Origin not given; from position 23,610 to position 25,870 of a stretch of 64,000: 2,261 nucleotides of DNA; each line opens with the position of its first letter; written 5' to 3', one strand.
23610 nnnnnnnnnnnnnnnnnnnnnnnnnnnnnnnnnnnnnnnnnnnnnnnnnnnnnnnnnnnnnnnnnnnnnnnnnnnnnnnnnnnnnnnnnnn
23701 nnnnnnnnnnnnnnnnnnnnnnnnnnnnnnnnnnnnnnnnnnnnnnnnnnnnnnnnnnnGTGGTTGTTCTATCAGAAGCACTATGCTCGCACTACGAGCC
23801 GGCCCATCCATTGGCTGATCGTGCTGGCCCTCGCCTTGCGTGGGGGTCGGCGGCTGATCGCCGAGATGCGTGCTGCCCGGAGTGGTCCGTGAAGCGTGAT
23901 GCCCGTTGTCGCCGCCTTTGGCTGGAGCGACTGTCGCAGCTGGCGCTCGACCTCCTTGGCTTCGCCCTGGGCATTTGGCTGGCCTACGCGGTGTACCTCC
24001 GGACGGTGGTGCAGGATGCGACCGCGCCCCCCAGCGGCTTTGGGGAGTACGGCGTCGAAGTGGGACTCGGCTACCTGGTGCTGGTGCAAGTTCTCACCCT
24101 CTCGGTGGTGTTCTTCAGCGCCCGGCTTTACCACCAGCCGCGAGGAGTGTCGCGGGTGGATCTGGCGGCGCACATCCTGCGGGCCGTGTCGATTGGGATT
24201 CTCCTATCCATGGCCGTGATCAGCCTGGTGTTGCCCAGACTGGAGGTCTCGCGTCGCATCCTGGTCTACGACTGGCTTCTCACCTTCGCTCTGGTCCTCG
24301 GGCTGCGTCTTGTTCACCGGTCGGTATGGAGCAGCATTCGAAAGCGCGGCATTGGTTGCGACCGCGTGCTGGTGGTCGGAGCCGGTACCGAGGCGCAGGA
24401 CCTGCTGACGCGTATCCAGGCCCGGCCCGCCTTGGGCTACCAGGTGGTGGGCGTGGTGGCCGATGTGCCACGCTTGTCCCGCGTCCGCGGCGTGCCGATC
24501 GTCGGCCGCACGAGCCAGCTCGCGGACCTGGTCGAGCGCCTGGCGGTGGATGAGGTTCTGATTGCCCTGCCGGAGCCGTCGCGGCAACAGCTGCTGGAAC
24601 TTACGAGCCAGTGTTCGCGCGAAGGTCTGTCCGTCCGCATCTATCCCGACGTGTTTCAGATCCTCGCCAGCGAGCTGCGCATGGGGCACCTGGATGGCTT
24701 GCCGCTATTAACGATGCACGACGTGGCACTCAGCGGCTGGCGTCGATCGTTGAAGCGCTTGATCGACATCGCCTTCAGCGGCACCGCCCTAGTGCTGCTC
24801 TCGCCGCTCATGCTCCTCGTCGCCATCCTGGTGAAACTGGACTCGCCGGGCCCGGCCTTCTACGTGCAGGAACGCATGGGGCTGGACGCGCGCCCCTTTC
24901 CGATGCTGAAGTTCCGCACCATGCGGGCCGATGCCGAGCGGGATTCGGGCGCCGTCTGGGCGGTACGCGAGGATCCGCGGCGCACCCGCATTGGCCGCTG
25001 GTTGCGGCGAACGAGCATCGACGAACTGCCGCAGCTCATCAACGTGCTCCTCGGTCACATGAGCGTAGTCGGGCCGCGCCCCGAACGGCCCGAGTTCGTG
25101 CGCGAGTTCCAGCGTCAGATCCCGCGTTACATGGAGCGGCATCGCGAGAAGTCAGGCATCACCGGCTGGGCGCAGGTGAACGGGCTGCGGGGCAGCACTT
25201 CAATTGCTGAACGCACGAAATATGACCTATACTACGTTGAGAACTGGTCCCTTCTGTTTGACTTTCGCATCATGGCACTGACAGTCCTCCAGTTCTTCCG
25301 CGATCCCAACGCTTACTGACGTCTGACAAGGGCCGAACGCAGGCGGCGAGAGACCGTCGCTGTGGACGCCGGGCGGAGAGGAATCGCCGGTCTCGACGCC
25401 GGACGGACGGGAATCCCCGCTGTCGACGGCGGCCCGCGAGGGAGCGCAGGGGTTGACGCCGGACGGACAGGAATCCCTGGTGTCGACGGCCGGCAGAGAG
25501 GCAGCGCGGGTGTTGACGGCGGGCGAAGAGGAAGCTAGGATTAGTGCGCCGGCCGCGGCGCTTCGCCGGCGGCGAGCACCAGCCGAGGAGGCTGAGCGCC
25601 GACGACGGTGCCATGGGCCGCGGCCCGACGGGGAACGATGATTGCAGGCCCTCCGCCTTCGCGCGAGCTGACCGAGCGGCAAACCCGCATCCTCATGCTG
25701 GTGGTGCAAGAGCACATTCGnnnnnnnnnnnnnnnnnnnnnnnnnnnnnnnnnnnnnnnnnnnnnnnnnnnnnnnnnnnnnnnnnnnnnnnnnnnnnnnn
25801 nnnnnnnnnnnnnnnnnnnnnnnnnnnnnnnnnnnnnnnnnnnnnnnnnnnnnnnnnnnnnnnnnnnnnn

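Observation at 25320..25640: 6 x 30-nt tandem array between the sugar transferase and hrcA, with a possible decapeptide-repeat micro-ORF and no canonical CIRCE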

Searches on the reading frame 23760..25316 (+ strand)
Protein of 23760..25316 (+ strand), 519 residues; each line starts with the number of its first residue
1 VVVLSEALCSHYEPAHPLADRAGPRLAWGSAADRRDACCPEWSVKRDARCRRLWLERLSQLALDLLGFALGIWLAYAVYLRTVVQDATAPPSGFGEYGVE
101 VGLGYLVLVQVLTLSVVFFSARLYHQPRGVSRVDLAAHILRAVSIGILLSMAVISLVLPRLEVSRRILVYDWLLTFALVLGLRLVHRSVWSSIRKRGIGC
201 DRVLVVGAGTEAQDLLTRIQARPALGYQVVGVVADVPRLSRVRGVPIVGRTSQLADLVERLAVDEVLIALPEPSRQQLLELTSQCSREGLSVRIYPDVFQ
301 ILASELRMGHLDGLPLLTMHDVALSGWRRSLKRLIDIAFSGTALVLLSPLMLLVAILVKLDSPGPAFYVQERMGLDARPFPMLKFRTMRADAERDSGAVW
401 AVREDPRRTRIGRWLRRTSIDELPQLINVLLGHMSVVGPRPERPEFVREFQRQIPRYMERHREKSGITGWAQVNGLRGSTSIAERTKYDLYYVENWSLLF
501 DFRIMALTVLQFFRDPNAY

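Call 44: search_protein_families(library=pfam, proteins=[window:23760-25316:+], max_evalue=1)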
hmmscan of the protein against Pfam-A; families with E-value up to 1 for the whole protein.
window:23760-25316:+ (519 aa): 2 families
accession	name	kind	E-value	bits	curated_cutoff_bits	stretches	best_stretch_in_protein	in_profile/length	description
PF02397.22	Bac_transf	-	1e-69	234.1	27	1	332-513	1-178/179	Bacterial sugar transferase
PF13727.12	CoA_binding_3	-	1.6e-22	80.8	25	1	123-296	5-175/175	CoA-binding domain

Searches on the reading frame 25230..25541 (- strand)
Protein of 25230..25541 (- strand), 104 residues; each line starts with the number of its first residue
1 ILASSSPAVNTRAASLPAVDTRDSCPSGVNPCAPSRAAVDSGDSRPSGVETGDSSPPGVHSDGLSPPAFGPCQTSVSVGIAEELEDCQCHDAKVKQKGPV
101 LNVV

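Call 44: search_protein_families(library=pfam, proteins=[window:25230-25541:-], max_evalue=1)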
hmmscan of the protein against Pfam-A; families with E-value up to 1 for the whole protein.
seq(104 aa): 0 families

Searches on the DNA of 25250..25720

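Call 60: search_rna_families(source=window, start=25250, end=25720, threshold=evalue, max_evalue=10)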
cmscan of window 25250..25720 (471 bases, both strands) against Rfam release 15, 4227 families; matches with E-value up to 10: 5.
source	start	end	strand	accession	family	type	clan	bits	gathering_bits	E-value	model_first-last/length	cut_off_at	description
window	25558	25636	-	RF02791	CcsR1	Gene; sRNA;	-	18.9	65.3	0.034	1-83/83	no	Conserved CCUCCUCCC motif stress-induced RNA 1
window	25562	25606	-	RF03985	mir-9250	Gene; miRNA;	-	17.4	90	2.9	1-63/63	no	mir-9250 microRNA precursor family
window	25552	25596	-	RF01720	Pseudomon-Rho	Cis-reg;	-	16.1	45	6.4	1-102/102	no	Pseudomon-Rho RNA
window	25614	25699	-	RF01575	DdR7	Gene; snRNA; snoRNA; CD-box;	-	13.4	80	6.6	1-98/98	no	Dictyostelium snoRNA Dd7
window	25431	25475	+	RF00060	HgcE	Gene; snRNA; snoRNA; HACA-box;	-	11.9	50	6.3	1-130/130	no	HgcE RNA (Pab105)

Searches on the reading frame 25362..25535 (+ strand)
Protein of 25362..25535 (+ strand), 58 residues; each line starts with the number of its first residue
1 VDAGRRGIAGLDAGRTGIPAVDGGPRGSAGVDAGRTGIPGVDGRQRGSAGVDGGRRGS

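Call 44: search_protein_families(library=pfam, proteins=[window:25362-25535:+], max_evalue=1)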
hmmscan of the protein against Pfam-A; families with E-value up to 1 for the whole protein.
seq(58 aa): 0 families

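Call 64: search_protein_representatives(protein=window:25362-25535:+)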
Query: 58 residues. Proteins with E-value up to 0.001 (for the whole library): 9; up to 1e-10: 2; up to 1e-30: 0. The best 9 are listed.
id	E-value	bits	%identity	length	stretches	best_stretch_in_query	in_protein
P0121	1.2e-13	66.7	37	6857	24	4-48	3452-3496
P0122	1.6e-12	63.1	35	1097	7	2-56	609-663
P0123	3.5e-10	55.8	32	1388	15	5-57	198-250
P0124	1.3e-09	54.0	45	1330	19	22-55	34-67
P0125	8.6e-08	48.3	45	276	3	2-52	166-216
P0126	2.6e-07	46.7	52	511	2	12-57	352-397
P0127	2.7e-05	40.4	43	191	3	8-50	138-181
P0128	1.1e-04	38.5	33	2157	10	2-55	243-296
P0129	1.8e-04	37.8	37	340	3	2-55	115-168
